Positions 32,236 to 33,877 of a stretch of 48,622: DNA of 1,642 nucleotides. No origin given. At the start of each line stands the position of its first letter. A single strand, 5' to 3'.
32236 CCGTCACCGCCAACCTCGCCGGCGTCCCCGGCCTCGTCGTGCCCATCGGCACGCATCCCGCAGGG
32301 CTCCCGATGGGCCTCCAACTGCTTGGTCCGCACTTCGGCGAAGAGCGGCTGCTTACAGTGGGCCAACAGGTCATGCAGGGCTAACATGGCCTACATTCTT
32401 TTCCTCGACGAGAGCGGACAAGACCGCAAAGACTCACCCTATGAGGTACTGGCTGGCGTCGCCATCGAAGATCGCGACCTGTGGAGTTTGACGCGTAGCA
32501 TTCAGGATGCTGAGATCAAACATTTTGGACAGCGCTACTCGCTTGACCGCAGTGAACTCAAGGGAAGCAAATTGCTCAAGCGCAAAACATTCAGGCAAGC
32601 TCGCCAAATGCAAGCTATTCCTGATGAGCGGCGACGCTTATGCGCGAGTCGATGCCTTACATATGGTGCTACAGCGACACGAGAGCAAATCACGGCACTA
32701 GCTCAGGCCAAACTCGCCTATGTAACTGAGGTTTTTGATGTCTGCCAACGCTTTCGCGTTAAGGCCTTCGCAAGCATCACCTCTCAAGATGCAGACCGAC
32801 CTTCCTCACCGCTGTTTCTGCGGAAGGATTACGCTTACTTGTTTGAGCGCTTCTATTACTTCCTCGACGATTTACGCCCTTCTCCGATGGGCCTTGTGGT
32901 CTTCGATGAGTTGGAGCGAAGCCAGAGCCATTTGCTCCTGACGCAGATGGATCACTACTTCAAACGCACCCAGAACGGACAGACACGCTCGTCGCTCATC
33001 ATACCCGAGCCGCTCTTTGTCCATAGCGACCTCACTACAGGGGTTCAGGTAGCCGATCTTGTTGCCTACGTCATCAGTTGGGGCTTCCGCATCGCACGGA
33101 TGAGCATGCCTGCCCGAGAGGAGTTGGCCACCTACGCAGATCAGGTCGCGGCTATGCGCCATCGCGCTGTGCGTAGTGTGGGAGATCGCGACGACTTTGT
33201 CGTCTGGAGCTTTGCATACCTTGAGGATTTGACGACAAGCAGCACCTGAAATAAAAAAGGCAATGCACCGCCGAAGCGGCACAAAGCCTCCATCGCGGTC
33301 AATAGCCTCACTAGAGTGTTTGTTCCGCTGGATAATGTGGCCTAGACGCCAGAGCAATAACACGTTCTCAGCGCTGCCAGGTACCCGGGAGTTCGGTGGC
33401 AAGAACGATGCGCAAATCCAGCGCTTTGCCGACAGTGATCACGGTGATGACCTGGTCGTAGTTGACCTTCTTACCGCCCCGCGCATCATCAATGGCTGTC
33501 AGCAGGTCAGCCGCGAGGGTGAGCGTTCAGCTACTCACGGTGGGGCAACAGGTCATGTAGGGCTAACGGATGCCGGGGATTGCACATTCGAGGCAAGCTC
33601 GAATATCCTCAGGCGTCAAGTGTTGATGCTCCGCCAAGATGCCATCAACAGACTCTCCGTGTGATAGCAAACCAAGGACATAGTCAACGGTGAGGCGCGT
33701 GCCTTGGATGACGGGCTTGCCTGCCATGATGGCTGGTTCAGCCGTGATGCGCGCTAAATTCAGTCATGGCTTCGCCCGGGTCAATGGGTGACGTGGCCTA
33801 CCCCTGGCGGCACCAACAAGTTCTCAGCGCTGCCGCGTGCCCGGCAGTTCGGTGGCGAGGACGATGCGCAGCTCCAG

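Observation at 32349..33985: Mosaic gatA/exbD junction: interleaved diverged copies of both gene ends around alternative cargo genes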

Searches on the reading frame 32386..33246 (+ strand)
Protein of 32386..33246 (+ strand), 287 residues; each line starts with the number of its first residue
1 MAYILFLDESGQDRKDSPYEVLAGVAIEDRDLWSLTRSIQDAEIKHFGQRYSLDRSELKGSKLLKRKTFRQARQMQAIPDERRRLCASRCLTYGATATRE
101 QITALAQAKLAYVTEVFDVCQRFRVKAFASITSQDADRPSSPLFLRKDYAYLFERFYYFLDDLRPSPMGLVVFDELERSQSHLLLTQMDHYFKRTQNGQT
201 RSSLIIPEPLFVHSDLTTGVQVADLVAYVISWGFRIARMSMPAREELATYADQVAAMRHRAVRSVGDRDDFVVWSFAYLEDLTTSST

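Call 7: search_protein_families(library=pfam, proteins=[window:32386-33246:+], max_evalue=0.01)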
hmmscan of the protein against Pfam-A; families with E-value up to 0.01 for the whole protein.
window:32386-33246:+ (287 aa): 1 family
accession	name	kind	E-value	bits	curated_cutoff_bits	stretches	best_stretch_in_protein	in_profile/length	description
PF12686.12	DUF3800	-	1.3e-18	68.6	21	1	4-231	1-147/149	Protein of unknown function (DUF3800)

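Call 18: find_homologous_proteins(query=window:32386-33246:+, max_evalue=0.00001)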
Query window:32386-33246:+ (287 aa): 3061 proteins with E <= 0.00001 among 4634 candidates; the best 120 are listed.
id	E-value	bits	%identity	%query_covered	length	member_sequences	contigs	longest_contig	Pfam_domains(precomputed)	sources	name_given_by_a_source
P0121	1.3e-185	633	100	100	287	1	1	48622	PF12686.13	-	-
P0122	8.8e-122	424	66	98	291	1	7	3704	PF12686.13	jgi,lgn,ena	-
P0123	1.2e-118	413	65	98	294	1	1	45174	PF12686.13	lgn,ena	-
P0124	7.5e-117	407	66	98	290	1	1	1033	PF12686.13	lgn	-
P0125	1.5e-116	407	65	98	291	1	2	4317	PF12686.13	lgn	-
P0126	4.5e-114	398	62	99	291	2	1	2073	PF12686.13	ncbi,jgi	jgi:hypothetical protein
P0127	1.5e-113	397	63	99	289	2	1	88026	PF12686.13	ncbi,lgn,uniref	ncbi:DUF3800 domain-containing protein [Coleofasciculus sp. H7-2]|uniref:DUF3800 domain-containing p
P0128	3.6e-113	395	62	98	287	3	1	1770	PF12686.13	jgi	jgi:hypothetical protein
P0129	7.7e-113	394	62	98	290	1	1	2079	PF12686.13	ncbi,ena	-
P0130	1.2e-112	394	63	99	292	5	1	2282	PF12686.13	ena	-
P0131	1.6e-112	393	62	98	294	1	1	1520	PF12686.13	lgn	-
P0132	1.3e-111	390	62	97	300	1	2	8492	PF12686.13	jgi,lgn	jgi:hypothetical protein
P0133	3.0e-111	389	60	98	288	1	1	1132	PF12686.13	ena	-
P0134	3.6e-111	389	60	98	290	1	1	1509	PF12686.13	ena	-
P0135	7.9e-111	388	62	98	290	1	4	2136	PF12686.13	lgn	-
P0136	1.1e-110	387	62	98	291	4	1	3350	PF12686.13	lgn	-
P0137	1.3e-110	387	61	98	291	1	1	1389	PF12686.13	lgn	-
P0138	1.5e-110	387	61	98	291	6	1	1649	PF12686.13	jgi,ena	-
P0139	1.6e-110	387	61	98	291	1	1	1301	PF12686.13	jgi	jgi:hypothetical protein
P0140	2.4e-110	386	61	98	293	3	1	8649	PF12686.13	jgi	-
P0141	3.0e-110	386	62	99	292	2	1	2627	PF12686.13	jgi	jgi:Protein of unknown function (DUF3800)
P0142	3.3e-110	386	62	98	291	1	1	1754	PF12686.13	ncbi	-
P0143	3.6e-110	386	63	98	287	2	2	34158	PF12686.13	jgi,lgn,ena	jgi:hypothetical protein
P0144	4.3e-110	385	61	98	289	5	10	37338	PF12686.13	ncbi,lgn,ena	-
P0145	4.7e-110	385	60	98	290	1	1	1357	PF12686.13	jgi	jgi:hypothetical protein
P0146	4.8e-110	385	60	98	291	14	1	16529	PF12686.13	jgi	jgi:hypothetical protein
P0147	5.8e-110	385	62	99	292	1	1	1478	PF12686.13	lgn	-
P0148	6.6e-110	385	60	98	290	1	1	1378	PF12686.13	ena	-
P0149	1.3e-109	384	61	98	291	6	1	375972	PF12686.13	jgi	jgi:hypothetical protein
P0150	1.3e-109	384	60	98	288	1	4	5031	PF12686.13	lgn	-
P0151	1.6e-109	383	60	98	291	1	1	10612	PF12686.13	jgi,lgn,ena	-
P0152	1.6e-109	383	60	99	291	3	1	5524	PF12686.13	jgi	jgi:Protein of unknown function (DUF3800)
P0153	1.6e-109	383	61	98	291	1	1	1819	PF12686.13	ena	-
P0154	1.6e-109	383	60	98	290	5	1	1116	PF12686.13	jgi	jgi:hypothetical protein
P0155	2.0e-109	383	60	100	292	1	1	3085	PF12686.13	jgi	jgi:hypothetical protein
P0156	2.2e-109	383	60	99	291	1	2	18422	PF12686.13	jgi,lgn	jgi:hypothetical protein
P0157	2.5e-109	383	60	98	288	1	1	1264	PF12686.13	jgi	-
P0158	2.6e-109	383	61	98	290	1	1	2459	PF12686.13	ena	-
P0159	3.4e-109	382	61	98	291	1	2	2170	PF12686.13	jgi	jgi:hypothetical protein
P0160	3.5e-109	382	62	98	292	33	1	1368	PF12686.13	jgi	jgi:hypothetical protein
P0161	3.8e-109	382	60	98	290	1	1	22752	PF12686.13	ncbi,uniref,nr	ncbi:DUF3800 domain-containing protein [Longimicrobium sp.]|uniref:DUF3800 domain-containing protein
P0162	4.2e-109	382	61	98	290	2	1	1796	PF12686.13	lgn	-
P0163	5.8e-109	382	62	96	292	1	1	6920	PF12686.13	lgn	-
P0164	6.9e-109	381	61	98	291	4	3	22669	PF12686.13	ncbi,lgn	-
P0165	7.6e-109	381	61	99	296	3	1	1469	PF12686.13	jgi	jgi:Protein of unknown function (DUF3800)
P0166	8.7e-109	381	61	98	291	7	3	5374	PF12686.13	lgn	-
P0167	1.0e-108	381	59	98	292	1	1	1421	PF12686.13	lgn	-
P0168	1.1e-108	381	61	99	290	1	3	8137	PF12686.13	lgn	-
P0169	1.1e-108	381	62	97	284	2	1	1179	PF12686.13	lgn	-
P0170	1.4e-108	380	62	98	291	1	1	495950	PF12686.13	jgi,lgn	jgi:hypothetical protein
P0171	1.4e-108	380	60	98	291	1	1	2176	PF12686.13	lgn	-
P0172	1.5e-108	380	60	98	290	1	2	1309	PF12686.13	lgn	-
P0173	1.8e-108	380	61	98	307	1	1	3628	PF12686.13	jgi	jgi:hypothetical protein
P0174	2.2e-108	380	60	99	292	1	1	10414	PF12686.13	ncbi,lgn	ncbi:MAG: DUF3800 domain-containing protein [Pyrinomonadaceae bacterium]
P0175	2.4e-108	380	60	98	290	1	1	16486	PF12686.13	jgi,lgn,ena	-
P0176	3.1e-108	379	61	98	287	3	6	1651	PF12686.13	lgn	-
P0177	3.5e-108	379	61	98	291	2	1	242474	PF12686.13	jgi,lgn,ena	jgi:hypothetical protein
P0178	7.0e-108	378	62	98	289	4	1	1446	PF12686.13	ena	-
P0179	7.5e-108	378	59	98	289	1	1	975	PF12686.13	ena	-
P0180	1.0e-107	378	59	98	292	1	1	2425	PF12686.13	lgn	-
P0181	1.3e-107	377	63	98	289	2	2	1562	PF12686.13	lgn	-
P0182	1.3e-107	377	61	98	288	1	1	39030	PF12686.13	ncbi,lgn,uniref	ncbi:MAG: DUF3800 domain-containing protein [Capsulimonas sp.]|uniref:DUF3800 domain-containing prot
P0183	1.6e-107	377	59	100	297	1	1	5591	PF12686.13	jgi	jgi:hypothetical protein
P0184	2.0e-107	377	58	98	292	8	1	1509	PF12686.13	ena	-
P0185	2.1e-107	376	58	98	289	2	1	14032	PF12686.13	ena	-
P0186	2.4e-107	376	60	99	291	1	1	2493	PF12686.13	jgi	jgi:hypothetical protein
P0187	3.1e-107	376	59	98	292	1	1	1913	PF12686.13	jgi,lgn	jgi:hypothetical protein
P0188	3.3e-107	376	59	98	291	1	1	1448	PF12686.13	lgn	-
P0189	3.3e-107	376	62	98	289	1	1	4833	PF12686.13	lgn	-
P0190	3.6e-107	376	60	99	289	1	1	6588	PF12686.13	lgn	-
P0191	3.9e-107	376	61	100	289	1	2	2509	PF12686.13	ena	-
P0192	5.1e-107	375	62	98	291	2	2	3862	PF12686.13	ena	-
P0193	5.6e-107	375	57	100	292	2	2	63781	PF12686.13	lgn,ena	-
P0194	6.0e-107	375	62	98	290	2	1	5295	PF12686.13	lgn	-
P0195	7.8e-107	375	60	99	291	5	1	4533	PF12686.13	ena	-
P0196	8.1e-107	375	60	99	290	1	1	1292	PF12686.13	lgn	-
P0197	8.6e-107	374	61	98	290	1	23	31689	PF12686.13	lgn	-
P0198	9.6e-107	374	60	99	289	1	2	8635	PF12686.13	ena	-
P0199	9.6e-107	374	62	98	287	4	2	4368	PF12686.13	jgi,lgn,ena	-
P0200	1.0e-106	374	59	98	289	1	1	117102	PF12686.13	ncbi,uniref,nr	ncbi:DUF3800 domain-containing protein [Geothermobacter hydrogeniphilus]|uniref:DUF3800 domain-conta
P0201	1.2e-106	374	60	98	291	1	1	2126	PF12686.13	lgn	-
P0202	1.3e-106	374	62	98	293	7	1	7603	PF12686.13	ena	-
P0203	1.4e-106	374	61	98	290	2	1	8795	PF12686.13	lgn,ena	-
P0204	1.7e-106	374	61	100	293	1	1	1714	PF12686.13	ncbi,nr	ncbi:MAG: DUF3800 domain-containing protein [Gammaproteobacteria bacterium]|nr:MAG: DUF3800 domain-c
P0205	1.8e-106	373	60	98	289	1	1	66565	PF12686.13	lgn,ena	-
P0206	1.9e-106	373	59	99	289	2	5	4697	PF12686.13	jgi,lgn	jgi:hypothetical protein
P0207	2.3e-106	373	60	98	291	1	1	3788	PF12686.13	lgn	-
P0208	2.4e-106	373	58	98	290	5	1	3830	PF12686.13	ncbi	-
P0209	2.4e-106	373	61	98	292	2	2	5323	PF12686.13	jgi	-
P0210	2.6e-106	373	61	98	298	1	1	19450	PF12686.13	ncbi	-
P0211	3.1e-106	373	59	98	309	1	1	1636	PF12686.13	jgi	jgi:hypothetical protein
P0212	3.2e-106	373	59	100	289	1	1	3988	PF12686.13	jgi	jgi:hypothetical protein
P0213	3.6e-106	372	59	98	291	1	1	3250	PF12686.13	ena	-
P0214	3.8e-106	372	57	98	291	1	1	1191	PF12686.13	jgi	jgi:hypothetical protein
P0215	4.4e-106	372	60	96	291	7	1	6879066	PF12686.13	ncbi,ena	-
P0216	4.6e-106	372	60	98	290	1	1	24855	PF12686.13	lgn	-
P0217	4.7e-106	372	60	98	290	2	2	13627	PF12686.13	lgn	-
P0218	4.9e-106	372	60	98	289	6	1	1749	PF12686.13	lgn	-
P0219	6.5e-106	372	57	99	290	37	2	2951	PF12686.13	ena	-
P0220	6.6e-106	372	60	99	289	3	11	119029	PF12686.13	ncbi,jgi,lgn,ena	jgi:hypothetical protein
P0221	6.7e-106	372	60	98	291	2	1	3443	PF12686.13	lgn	-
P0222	8.0e-106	371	58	98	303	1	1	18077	PF12686.13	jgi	-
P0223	8.1e-106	371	56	100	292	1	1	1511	PF12686.13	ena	-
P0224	8.1e-106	371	59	98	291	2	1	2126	PF12686.13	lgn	-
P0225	8.3e-106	371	56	100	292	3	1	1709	PF12686.13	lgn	-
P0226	9.6e-106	371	58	98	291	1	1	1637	PF12686.13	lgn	-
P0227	9.7e-106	371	59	98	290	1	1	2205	PF12686.13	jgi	-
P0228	1.1e-105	371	59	97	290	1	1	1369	PF12686.13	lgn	-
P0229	1.2e-105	371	59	98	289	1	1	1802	PF12686.13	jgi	jgi:hypothetical protein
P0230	1.3e-105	371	59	98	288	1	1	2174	PF12686.13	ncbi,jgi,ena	-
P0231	1.3e-105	371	59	100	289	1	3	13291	PF12686.13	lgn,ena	-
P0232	1.4e-105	371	59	98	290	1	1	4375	PF12686.13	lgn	-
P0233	2.3e-105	370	60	98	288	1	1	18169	PF12686.13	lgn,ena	-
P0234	2.5e-105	370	59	98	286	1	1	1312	PF12686.13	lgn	-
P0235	2.6e-105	370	59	98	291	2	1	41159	PF12686.13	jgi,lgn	jgi:hypothetical protein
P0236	2.8e-105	370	58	98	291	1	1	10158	PF12686.13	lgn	-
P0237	3.2e-105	369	56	100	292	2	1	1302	PF12686.13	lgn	-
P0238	3.2e-105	369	61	98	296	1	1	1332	PF12686.13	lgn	-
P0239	3.7e-105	369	59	100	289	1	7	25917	PF12686.13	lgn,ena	-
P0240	3.9e-105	369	59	97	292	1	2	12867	PF12686.13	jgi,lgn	jgi:hypothetical protein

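Call 28: find_encoding_contigs(protein=P0123, flank=4000, max_places=4)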
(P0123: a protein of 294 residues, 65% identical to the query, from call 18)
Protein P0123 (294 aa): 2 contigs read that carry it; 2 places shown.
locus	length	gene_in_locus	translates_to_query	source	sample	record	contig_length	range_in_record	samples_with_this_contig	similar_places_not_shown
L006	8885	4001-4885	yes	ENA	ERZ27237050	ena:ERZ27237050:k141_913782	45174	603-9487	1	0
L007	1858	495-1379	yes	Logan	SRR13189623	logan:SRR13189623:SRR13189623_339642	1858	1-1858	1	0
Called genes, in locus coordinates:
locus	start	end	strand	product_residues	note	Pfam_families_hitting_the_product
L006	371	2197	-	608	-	-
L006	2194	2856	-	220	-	PF04542:Sigma70_r2, PF04545:Sigma70_r4 (weak)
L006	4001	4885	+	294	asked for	PF12686:DUF3800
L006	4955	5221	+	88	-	-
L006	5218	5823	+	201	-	-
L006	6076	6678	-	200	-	-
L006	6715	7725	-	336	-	PF01435:Peptidase_M48, PF05569:Peptidase_M56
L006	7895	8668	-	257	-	PF01292:Ni_hydr_CYTB (weak)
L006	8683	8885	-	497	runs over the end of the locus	PF14522:Cytochrome_C7 (faint), PF09699:Paired_CXXCH_1 (faint), PF14537:Cytochrom_c3_2 (faint), PF22113:Mtrc-MtrF_II-IV_dom (weak)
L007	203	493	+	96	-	-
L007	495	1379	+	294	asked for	PF12686:DUF3800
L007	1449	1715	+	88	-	-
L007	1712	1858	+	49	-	?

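Call 29: find_encoding_contigs(protein=P0122, flank=4000, max_places=6)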
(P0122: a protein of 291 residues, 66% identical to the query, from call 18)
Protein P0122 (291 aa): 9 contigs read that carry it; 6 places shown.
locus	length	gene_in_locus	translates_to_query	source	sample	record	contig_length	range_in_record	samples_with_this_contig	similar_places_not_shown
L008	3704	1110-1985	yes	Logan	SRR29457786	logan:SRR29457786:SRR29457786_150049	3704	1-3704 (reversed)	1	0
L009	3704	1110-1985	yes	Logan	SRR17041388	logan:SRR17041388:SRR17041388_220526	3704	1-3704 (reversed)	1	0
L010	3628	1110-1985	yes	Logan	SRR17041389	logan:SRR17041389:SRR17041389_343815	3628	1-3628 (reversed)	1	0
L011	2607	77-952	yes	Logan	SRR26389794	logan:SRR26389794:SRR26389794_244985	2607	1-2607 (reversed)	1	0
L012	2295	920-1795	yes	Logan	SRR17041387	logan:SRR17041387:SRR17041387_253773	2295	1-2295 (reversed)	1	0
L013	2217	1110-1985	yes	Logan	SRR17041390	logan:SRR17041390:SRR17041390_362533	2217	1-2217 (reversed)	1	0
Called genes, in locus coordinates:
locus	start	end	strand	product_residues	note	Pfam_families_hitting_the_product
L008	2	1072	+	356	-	?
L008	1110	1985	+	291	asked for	PF12686:DUF3800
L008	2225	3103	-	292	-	PF11276:DUF3078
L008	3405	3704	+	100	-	?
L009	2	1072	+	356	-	?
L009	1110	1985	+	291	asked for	PF12686:DUF3800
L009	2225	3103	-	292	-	PF11276:DUF3078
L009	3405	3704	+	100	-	?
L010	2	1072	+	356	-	?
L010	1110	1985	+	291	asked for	PF12686:DUF3800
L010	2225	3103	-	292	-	PF11276:DUF3078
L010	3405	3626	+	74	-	?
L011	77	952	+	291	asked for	PF12686:DUF3800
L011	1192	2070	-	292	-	PF11276:DUF3078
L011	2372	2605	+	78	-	?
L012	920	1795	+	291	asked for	PF12686:DUF3800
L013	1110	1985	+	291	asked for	PF12686:DUF3800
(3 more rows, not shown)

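Call 31: search_protein_families(library=padloc, proteins=[window:32386-33246:+], max_evalue=0.01)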
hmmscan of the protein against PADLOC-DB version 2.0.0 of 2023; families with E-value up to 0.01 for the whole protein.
window:32386-33246:+ (287 aa): 1 family
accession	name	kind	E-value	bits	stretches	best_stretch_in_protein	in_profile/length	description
PDLC04353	PDC-M04A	-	0.0015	16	0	2-67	4-64/232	-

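Call 37: find_encoding_contigs(protein=P0121, flank=3000, max_places=6)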
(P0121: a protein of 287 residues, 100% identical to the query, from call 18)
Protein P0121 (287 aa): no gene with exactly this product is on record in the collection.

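Call 42: search_solved_structures(query=window:32386-33246:+, max_evalue=1)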
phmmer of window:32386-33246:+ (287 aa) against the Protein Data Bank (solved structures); distinct sequences matched with E-value up to 1: 0.

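Call 60: search_protein_families(library=ncbifam, proteins=[window:32386-33246:+], max_evalue=0.1)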
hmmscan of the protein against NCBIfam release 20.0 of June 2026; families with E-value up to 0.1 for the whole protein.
window:32386-33246:+ (287 aa): 0 families

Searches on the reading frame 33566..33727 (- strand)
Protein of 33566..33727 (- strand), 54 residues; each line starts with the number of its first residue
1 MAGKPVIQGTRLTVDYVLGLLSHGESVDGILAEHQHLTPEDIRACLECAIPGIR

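Call 7: search_protein_families(library=pfam, proteins=[window:33566-33727:-], max_evalue=0.01)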
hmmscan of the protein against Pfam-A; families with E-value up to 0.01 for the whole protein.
window:33566-33727:- (54 aa): 1 family
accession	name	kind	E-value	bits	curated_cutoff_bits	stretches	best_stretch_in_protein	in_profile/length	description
PF04255.20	DUF433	-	3.2e-17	62.5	23.6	1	1-47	8-54/56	Protein of unknown function (DUF433)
